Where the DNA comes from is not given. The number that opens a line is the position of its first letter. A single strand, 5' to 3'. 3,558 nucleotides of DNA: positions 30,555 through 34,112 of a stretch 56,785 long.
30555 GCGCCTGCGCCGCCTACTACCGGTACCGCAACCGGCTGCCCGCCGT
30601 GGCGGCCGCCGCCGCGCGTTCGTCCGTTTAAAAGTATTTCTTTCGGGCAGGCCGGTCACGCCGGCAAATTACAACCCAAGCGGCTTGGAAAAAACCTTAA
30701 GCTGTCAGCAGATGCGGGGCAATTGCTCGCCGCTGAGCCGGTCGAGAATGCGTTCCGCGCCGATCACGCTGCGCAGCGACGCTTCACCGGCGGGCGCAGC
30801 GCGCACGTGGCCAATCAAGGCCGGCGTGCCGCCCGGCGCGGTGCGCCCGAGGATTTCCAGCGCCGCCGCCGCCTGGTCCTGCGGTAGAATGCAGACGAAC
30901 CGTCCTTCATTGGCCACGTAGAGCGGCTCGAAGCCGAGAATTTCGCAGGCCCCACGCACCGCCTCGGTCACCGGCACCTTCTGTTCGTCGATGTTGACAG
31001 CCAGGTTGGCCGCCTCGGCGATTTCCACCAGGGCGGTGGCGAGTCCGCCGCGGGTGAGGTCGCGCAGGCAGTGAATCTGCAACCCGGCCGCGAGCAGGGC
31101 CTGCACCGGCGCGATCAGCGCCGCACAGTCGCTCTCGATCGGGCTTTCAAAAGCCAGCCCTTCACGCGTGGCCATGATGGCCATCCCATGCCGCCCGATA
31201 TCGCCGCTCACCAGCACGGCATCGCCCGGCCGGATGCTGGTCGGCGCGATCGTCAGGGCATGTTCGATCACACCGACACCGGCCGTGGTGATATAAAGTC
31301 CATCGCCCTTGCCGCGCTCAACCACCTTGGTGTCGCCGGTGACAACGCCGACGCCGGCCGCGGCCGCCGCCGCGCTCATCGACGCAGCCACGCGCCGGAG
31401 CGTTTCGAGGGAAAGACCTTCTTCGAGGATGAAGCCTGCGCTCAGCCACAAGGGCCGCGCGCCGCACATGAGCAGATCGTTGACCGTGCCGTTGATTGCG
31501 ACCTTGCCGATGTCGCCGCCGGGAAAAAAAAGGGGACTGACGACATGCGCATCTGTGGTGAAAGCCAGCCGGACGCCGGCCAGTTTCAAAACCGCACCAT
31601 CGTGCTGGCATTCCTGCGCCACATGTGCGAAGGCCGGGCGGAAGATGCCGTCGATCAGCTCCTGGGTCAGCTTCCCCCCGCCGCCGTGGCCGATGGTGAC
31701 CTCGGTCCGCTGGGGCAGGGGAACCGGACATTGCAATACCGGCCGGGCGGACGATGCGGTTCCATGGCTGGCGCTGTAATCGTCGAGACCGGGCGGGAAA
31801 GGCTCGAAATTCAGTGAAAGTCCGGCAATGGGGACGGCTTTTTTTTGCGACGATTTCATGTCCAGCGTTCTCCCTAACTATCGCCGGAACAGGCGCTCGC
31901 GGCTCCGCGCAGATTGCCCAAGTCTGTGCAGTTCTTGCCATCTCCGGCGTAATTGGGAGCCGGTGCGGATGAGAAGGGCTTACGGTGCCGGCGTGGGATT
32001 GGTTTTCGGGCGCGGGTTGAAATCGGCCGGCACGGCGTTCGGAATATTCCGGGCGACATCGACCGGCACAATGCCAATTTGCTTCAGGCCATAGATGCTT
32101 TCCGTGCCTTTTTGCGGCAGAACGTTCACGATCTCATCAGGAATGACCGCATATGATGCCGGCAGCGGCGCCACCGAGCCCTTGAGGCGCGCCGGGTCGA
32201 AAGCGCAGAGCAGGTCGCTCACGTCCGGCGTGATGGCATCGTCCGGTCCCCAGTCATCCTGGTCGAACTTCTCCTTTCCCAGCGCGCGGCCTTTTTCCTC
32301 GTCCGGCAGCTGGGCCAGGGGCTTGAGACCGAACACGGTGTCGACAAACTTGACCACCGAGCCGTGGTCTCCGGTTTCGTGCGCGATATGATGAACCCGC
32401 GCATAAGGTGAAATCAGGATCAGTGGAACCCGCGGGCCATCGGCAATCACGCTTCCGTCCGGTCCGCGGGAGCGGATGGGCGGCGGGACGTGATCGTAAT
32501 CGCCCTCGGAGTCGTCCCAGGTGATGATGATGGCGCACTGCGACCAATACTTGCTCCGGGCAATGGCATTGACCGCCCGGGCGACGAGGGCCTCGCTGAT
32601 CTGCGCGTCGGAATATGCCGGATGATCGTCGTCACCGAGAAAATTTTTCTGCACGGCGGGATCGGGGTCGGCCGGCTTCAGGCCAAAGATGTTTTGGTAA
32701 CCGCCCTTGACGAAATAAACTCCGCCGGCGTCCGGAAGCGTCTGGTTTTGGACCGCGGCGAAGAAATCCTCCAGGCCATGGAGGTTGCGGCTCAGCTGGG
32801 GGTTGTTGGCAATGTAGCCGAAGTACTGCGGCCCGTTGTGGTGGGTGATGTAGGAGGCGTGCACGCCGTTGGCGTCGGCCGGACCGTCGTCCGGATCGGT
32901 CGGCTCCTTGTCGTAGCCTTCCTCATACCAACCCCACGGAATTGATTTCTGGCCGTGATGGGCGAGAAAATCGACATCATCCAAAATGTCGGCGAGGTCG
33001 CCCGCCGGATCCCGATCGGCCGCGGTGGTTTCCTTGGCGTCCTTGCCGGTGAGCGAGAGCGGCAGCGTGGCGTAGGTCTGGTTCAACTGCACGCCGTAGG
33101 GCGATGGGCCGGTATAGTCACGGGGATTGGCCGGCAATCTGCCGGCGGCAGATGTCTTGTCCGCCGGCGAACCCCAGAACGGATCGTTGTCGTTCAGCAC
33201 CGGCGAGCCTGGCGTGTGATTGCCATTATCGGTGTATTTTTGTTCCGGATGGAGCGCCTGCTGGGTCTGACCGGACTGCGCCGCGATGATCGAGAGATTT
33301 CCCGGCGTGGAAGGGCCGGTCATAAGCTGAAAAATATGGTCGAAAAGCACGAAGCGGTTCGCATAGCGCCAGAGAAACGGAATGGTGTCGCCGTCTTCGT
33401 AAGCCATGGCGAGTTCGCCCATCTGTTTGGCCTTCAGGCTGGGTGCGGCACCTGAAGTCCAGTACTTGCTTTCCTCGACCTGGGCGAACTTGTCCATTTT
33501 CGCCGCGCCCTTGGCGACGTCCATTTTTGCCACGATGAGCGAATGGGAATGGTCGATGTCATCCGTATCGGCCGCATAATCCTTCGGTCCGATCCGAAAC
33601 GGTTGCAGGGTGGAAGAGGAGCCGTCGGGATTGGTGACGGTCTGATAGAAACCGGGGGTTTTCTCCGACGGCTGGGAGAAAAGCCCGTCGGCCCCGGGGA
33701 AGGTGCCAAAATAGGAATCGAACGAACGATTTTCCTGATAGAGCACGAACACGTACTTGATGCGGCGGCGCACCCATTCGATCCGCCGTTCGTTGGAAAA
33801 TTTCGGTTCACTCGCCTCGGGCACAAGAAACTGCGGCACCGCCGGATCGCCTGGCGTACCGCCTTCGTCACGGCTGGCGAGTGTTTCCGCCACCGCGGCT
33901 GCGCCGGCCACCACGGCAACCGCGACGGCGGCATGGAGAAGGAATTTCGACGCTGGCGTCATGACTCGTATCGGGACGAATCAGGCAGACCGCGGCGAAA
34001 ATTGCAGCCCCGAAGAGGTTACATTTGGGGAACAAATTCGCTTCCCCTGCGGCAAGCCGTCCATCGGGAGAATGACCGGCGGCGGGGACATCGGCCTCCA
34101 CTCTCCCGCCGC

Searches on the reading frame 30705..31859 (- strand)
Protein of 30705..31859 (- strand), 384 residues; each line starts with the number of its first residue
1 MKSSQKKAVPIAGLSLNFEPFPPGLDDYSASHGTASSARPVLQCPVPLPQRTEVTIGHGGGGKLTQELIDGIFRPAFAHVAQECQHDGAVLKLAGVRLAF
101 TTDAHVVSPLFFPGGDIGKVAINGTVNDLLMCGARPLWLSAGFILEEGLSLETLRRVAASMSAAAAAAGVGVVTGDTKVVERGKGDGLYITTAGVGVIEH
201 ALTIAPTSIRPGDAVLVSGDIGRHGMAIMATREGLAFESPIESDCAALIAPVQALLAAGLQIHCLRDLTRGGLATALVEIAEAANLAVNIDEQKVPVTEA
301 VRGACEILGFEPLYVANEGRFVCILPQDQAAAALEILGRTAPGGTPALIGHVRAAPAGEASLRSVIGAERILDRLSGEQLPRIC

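Call 10: search_protein_families(library=pfam, proteins=[window:30705-31859:-], max_evalue=0.00001)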
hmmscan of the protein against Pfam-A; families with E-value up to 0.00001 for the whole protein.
window:30705-31859:- (384 aa): 2 families
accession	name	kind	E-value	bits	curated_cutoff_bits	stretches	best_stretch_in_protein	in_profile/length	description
PF02769.27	AIRS_C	-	1e-25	91.2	23.1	1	210-358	1-151/156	AIR synthase related protein, C-terminal domain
PF00586.29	AIRS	-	8.5e-23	81.4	24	1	86-198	2-112/112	AIR synthase related protein, N-terminal domain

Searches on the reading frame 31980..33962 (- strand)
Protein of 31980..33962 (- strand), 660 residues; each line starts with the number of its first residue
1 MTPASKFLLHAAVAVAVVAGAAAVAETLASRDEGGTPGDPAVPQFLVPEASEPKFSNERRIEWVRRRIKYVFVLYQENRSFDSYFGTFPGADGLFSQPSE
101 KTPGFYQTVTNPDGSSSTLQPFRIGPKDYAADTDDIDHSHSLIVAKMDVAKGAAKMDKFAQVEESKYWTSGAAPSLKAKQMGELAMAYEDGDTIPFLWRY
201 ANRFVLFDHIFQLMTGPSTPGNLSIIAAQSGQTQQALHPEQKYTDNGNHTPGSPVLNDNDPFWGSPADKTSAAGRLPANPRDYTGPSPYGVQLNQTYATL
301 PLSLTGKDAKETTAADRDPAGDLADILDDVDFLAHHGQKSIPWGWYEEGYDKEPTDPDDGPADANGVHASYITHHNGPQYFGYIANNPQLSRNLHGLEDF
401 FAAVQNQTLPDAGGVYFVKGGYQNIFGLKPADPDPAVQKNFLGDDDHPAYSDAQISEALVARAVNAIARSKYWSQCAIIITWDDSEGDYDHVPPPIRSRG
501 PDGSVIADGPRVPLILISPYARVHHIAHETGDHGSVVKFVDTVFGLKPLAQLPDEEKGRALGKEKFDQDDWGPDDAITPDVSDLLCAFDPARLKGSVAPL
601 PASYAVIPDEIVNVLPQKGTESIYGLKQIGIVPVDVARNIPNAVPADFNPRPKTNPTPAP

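Call 10: search_protein_families(library=pfam, proteins=[window:31980-33962:-], max_evalue=0.00001)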
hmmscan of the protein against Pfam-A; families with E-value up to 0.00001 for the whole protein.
window:31980-33962:- (660 aa): 1 family
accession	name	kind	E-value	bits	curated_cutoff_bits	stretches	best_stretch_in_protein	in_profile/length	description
PF04185.19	Phosphoesterase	-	3.2e-56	191.5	23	1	68-547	1-356/356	Phosphoesterase family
